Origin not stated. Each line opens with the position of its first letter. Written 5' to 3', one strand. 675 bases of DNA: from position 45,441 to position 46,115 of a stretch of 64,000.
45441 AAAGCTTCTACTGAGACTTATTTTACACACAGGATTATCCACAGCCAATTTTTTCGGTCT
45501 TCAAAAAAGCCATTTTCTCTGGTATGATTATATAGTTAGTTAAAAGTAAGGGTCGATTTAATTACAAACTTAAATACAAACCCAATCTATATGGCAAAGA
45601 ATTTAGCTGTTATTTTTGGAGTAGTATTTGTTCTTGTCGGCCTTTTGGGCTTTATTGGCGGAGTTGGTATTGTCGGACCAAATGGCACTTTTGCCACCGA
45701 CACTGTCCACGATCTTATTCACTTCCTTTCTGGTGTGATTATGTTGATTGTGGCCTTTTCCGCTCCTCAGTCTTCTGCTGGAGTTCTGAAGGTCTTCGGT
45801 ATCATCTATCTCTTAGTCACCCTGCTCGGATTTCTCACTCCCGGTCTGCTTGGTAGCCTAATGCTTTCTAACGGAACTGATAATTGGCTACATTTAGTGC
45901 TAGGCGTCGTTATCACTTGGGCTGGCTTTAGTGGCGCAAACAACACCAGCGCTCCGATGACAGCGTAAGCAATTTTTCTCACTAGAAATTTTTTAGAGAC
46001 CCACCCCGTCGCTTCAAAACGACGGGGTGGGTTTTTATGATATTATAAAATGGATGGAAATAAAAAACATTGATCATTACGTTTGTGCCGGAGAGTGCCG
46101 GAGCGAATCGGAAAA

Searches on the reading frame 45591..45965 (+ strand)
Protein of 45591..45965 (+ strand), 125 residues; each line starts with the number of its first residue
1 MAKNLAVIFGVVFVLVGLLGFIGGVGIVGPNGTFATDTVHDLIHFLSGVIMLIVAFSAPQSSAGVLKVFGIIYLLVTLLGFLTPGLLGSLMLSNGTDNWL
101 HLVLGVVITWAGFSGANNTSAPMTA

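Call 21: search_protein_families(library=pfam, proteins=[window:45591-45965:+], max_evalue=0.01)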
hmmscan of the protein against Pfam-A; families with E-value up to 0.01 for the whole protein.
window:45591-45965:+ (125 aa): 1 family
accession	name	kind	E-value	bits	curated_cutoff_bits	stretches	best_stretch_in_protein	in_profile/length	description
PF14325.12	DUF4383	-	7.1e-13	49.3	27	1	4-113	2-124/125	Domain of unknown function (DUF4383)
